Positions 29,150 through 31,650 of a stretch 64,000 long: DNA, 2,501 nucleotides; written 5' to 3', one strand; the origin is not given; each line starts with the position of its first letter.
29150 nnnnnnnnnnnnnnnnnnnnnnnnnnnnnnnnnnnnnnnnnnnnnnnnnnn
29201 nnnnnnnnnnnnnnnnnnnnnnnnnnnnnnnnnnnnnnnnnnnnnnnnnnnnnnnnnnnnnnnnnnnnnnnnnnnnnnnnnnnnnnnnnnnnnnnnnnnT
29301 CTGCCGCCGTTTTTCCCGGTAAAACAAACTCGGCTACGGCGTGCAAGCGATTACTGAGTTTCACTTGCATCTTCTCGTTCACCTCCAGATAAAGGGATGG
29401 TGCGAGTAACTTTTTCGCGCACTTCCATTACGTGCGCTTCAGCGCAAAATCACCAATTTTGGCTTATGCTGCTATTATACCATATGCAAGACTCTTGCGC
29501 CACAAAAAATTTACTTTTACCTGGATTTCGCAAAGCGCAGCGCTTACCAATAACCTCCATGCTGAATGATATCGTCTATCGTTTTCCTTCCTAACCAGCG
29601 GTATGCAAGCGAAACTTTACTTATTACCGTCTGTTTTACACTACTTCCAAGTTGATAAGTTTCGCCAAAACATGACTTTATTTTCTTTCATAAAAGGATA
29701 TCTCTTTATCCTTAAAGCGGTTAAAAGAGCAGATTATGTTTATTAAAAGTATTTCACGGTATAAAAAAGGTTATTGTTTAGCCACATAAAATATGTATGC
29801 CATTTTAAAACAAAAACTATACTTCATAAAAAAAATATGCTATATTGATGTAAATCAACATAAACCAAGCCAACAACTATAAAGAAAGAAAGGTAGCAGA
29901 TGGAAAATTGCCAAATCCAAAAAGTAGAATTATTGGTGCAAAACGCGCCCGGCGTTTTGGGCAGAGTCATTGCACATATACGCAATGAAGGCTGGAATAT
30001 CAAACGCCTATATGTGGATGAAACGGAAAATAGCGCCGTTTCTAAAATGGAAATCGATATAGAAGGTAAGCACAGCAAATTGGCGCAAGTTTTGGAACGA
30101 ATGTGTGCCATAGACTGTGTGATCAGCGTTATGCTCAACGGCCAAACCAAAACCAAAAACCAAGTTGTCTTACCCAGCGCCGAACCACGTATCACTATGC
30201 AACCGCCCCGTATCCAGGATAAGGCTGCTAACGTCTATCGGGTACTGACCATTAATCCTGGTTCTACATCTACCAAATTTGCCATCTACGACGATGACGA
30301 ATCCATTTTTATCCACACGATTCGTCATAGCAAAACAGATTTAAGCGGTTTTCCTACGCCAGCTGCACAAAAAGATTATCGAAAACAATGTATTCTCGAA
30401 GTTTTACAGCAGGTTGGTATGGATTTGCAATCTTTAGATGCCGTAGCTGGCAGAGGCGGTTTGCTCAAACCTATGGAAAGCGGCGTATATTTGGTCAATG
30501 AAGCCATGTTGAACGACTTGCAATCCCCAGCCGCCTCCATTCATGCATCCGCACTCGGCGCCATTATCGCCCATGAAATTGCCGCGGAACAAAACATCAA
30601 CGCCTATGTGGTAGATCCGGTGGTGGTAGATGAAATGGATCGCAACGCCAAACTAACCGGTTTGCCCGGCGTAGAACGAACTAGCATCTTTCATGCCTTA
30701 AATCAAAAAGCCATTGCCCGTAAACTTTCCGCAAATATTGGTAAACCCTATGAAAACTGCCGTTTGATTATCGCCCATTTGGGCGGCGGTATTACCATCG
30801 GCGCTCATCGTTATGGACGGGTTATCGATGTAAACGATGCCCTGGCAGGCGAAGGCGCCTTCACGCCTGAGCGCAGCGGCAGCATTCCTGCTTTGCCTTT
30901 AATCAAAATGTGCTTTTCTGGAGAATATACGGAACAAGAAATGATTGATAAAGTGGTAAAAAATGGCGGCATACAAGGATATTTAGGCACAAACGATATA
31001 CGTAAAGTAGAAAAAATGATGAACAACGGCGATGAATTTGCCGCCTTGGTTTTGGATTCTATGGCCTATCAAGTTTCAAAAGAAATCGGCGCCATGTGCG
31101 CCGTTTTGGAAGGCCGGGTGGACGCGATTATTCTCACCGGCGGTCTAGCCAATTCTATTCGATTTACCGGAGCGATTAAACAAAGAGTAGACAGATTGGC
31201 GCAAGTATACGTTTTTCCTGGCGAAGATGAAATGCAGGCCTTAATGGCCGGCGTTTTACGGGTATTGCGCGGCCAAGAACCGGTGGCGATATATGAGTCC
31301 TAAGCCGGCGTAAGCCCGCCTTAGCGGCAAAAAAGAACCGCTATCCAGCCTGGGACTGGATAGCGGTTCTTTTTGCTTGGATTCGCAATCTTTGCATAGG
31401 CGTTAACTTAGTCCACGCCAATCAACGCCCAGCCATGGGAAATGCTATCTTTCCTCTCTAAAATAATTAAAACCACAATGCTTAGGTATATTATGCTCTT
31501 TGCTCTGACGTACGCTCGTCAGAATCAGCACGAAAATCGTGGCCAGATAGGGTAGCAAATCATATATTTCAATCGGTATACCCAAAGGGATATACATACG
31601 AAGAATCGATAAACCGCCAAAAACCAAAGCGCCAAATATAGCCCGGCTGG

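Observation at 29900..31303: ACT-domain fused to a butyrate-kinase-type acyl kinase, with no partner phosphotransacylase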

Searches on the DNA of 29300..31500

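Call 40: search_rna_families(source=window, start=29300, end=31500, threshold=evalue, max_evalue=1)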
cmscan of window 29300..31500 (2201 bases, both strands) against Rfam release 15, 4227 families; matches with E-value up to 1: 4.
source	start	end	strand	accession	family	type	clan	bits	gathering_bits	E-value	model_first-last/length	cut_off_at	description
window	31331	31456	-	RF02397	sau-5971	Gene; sRNA;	-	25.2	90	0.12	1-96/96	no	Staphylococcus sRNA sau-5971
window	29668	29719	-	RF00180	REN-SRE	Cis-reg;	-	24.6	41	0.0034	1-37/37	no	Renin stability regulatory element (REN-SRE)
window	31330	31374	+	RF04153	MIR856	Gene; miRNA;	-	16.3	297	0.5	1-258/258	no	MIR856 microRNA precursor family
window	31329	31467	-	RF00619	U6atac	Gene; snRNA; splicing;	CL00009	15.6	33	0.63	1-126/126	no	U6atac minor spliceosomal RNA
